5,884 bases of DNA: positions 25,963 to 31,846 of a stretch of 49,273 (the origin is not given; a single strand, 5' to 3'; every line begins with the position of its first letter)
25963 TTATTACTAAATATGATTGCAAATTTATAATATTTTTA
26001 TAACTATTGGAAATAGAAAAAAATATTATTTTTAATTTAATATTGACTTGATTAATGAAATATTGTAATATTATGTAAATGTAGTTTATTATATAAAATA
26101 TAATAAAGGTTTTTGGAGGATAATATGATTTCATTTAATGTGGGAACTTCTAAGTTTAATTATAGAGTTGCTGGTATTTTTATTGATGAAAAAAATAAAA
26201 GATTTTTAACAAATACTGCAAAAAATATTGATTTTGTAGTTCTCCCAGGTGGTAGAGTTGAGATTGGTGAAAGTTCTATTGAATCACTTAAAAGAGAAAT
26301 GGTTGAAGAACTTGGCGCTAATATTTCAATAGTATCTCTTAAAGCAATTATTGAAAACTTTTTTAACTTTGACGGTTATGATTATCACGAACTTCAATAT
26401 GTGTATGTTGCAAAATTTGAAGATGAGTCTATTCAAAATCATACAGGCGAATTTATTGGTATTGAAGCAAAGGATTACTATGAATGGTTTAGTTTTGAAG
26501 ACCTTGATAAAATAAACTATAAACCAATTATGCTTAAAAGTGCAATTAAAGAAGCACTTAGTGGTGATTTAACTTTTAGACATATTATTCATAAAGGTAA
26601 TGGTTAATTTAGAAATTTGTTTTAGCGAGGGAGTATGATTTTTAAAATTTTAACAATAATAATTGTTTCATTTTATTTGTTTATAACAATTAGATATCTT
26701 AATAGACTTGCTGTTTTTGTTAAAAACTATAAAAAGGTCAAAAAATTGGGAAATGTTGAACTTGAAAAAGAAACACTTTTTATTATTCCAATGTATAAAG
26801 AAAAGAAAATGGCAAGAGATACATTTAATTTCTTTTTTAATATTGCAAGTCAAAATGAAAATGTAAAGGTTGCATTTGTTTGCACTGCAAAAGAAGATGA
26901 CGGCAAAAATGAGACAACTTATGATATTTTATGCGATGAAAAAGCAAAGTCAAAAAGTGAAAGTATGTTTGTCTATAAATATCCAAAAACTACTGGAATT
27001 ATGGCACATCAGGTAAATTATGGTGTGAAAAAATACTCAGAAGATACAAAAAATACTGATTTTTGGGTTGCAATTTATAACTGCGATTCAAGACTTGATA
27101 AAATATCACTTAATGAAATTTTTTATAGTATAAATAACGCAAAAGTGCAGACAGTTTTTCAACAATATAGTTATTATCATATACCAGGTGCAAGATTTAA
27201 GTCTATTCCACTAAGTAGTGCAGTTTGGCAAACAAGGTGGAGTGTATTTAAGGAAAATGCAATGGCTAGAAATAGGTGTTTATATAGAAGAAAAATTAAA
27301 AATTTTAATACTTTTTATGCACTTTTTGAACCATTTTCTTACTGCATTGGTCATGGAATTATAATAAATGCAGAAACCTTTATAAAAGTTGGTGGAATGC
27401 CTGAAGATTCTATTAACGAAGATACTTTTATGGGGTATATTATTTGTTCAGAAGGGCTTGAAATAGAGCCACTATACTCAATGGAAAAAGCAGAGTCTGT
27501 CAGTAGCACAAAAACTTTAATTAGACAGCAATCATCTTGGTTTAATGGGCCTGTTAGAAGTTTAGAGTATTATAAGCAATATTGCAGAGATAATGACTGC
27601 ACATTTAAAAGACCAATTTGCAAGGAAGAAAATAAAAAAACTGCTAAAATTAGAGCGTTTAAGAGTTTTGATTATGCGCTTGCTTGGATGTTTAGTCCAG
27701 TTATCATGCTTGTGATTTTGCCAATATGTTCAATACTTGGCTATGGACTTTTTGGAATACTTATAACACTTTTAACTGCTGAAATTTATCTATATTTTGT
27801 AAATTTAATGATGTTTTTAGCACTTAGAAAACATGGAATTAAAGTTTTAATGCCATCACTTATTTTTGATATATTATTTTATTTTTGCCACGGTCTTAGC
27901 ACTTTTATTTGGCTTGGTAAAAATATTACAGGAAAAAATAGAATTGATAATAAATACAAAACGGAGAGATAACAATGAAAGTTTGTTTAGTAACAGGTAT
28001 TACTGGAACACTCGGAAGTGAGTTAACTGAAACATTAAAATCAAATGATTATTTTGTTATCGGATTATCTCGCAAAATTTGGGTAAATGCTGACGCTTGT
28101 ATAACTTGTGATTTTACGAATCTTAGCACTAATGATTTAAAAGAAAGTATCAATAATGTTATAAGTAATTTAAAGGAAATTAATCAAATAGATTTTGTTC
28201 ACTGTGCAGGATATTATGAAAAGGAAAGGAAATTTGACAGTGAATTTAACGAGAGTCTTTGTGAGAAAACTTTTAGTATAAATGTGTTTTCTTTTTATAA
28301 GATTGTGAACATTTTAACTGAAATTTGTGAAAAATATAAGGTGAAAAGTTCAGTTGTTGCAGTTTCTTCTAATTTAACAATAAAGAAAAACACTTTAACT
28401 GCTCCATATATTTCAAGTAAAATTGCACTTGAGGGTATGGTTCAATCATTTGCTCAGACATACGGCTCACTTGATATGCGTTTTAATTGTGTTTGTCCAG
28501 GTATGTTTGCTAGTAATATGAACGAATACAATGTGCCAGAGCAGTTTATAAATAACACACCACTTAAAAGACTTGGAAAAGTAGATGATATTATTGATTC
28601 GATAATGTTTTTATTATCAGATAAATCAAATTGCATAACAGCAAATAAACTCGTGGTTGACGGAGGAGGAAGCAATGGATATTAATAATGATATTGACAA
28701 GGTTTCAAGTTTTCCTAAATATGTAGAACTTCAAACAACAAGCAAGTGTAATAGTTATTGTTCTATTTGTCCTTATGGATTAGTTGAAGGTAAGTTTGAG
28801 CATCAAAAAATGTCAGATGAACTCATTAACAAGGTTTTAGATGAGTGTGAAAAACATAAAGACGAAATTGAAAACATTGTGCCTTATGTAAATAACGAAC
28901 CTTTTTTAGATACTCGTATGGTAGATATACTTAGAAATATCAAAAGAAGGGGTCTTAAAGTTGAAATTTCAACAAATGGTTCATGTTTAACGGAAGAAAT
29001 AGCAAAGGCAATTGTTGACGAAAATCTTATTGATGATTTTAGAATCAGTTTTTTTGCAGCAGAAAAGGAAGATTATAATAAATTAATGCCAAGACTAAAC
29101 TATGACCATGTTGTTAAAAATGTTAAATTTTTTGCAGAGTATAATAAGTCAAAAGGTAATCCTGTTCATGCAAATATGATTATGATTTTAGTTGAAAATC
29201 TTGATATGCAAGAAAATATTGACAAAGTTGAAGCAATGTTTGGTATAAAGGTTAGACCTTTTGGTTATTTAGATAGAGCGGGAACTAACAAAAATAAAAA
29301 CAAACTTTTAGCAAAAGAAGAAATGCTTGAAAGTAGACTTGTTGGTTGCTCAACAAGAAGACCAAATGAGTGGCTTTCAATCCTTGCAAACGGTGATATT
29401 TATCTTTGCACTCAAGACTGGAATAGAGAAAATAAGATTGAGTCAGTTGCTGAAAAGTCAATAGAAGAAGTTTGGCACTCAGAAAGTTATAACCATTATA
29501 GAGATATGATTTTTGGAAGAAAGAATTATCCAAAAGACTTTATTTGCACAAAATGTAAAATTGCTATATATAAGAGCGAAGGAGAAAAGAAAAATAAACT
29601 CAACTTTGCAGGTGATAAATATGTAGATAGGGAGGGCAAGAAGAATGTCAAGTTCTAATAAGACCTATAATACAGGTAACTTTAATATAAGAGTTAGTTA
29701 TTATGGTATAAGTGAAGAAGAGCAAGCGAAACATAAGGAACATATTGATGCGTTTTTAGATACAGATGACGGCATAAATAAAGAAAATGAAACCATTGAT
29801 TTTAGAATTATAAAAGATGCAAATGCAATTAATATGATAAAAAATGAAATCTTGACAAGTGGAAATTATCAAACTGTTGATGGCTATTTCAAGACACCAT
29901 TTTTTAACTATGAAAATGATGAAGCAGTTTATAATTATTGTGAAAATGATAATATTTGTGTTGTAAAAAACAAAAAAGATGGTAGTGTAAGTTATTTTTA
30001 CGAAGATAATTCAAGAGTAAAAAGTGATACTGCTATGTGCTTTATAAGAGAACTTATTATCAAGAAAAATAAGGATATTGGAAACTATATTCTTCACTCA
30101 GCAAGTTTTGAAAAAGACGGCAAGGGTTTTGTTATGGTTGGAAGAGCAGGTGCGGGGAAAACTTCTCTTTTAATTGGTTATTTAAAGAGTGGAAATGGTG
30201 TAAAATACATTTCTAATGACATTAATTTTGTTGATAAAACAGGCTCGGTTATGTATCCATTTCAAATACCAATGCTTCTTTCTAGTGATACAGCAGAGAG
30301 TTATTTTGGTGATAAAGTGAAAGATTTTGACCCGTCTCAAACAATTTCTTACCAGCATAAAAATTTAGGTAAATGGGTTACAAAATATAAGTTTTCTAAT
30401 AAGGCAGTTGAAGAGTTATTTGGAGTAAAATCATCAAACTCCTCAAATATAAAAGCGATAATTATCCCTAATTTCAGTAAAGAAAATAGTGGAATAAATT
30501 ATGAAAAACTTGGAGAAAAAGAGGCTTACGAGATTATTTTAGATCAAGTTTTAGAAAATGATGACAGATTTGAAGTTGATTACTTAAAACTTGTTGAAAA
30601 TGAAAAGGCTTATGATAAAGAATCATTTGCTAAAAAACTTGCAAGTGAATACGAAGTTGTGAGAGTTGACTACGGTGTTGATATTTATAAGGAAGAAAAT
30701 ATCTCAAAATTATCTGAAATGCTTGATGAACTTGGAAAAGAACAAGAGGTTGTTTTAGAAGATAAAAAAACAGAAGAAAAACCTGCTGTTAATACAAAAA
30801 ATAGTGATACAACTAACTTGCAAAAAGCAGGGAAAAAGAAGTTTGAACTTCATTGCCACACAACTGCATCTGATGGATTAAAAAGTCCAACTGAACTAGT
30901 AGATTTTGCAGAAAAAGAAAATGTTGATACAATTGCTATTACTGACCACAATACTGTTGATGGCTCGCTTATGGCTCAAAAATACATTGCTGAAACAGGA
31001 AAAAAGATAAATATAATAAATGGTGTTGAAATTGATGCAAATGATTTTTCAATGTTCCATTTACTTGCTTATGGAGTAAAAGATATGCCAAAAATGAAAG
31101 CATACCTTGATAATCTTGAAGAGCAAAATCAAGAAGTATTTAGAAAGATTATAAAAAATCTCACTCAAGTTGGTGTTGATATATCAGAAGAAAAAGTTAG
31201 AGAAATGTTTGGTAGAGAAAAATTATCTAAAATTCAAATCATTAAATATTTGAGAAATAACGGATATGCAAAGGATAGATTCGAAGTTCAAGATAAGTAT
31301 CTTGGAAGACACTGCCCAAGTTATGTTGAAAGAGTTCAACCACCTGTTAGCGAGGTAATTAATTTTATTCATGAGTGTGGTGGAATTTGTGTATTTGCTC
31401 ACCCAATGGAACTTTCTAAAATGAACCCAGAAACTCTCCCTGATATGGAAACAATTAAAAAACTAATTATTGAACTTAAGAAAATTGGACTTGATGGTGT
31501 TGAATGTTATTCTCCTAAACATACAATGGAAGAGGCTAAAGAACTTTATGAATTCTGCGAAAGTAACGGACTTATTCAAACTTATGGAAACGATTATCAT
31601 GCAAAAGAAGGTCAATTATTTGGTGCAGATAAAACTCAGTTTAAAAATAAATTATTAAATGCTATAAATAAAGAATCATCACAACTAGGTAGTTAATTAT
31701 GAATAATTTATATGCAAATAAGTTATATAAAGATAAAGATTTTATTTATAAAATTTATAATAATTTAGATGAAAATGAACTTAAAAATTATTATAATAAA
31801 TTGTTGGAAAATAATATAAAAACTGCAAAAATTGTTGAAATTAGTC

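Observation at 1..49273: Eleven co-oriented paralogs of an 'LRR array + unknown conserved C-terminal domain' family occupy about 65% of the window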

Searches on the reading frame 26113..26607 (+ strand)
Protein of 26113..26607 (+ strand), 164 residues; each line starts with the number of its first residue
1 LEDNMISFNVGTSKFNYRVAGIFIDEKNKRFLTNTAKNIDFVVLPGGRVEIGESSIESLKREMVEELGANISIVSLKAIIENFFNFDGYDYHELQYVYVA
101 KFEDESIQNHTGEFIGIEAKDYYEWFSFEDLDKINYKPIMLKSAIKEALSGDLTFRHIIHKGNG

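Call 83: search_protein_families(library=pfam, proteins=[window:26113-26607:+], max_evalue=0.05)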
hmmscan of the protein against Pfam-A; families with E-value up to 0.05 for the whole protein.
window:26113-26607:+ (164 aa): 3 families
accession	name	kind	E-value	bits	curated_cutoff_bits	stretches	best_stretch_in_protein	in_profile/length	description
PF00293.34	NUDIX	-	1.3e-13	51.5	21.1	1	18-135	5-122/134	NUDIX domain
PF22327.2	Nudt16-like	-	0.0019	18.6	27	1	44-110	37-103/161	U8 snoRNA-decapping enzyme-like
PF13869.12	NUDIX_2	-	0.0069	16.3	27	1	36-98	64-126/188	Nucleotide hydrolase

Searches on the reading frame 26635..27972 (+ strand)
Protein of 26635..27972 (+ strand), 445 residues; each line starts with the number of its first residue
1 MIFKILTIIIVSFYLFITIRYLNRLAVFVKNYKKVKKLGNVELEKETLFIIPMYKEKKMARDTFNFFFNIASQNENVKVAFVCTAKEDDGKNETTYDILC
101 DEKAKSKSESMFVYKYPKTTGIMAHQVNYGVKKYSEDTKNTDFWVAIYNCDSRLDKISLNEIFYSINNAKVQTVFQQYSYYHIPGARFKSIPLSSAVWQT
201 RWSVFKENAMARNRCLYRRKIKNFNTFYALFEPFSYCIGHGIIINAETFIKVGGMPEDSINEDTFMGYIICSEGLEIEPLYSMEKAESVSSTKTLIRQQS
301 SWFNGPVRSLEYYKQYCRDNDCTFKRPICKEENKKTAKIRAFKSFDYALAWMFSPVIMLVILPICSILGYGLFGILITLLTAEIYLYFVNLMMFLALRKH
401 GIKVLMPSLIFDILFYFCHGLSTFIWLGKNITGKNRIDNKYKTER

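Call 30: search_protein_families(library=pfam, proteins=[window:26635-27972:+], max_evalue=0.001)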
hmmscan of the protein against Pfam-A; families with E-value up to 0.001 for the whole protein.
window:26635-27972:+ (445 aa): 1 family
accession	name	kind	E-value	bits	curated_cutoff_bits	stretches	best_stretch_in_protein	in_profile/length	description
PF13632.12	Glyco_trans_2_3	-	2.2e-09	37.8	27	1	144-392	1-190/198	Glycosyl transferase family group 2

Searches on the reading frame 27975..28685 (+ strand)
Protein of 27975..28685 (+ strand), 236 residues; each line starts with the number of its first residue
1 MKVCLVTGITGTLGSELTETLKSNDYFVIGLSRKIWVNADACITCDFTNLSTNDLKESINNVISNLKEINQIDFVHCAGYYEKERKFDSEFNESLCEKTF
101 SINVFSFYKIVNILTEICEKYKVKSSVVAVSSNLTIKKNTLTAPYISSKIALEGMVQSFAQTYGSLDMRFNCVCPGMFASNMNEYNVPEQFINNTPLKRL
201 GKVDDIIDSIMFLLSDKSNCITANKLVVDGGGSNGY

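Call 83: search_protein_families(library=pfam, proteins=[window:27975-28685:+], max_evalue=0.05)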
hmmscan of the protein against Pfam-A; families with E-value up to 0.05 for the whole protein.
window:27975-28685:+ (236 aa): 5 families
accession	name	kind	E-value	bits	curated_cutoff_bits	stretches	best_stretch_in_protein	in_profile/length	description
PF13561.12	adh_short_C2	-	1.4e-28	100.5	27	1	43-231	48-234/236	Enoyl-(Acyl carrier protein) reductase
PF00106.31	adh_short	-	8.7e-22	78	26.6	1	2-186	1-190/195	short chain dehydrogenase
PF01370.27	Epimerase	-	1.5e-09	38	20.9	1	5-166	2-162/240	NAD dependent epimerase/dehydratase family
PF04321.23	RmlD_sub_bind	-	0.0012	18.4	27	1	4-83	3-64/287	RmlD substrate binding domain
PF16363.11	GDP_Man_Dehyd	-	0.0015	18.5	27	1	5-34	1-30/332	GDP-mannose 4,6 dehydratase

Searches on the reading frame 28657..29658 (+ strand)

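Call 83: search_protein_families(library=pfam, proteins=[window:28657-29658:+], max_evalue=0.05)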
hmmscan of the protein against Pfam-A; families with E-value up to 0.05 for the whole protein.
window:28657-29658:+ (333 aa): 2 families
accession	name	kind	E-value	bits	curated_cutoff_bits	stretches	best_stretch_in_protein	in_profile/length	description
PF04055.27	Radical_SAM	-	1.7e-15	58.1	29.5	1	26-186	2-161/166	Radical SAM superfamily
PF13186.11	SPASM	-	1.2e-10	42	21.5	1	231-301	1-67/67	Iron-sulfur cluster-binding domain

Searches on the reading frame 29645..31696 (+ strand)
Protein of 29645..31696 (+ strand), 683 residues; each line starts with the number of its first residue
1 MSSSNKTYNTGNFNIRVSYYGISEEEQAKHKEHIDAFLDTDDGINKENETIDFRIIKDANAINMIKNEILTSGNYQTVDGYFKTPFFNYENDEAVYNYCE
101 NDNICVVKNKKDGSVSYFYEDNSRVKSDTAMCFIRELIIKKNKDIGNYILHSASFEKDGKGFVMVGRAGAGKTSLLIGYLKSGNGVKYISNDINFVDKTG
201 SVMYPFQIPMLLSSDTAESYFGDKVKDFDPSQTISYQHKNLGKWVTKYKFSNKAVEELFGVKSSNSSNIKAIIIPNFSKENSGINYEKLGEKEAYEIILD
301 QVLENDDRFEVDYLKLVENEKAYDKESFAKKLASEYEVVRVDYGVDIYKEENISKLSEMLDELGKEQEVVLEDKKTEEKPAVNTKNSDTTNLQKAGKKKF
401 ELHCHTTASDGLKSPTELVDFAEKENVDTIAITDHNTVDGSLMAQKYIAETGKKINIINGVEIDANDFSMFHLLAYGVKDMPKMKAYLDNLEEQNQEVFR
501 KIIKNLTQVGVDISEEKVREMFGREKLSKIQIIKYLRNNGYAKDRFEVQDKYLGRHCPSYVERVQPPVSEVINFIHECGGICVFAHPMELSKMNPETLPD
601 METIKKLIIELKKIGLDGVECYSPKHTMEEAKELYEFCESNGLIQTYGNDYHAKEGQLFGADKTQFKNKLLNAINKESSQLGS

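Call 30: search_protein_families(library=pfam, proteins=[window:29645-31696:+], max_evalue=0.001)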
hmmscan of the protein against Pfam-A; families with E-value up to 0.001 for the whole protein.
window:29645-31696:+ (683 aa): 1 family
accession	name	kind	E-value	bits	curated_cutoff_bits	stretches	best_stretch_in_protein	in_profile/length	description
PF02811.25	PHP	-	1.9e-11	45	26.4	1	401-508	1-94/164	PHP domain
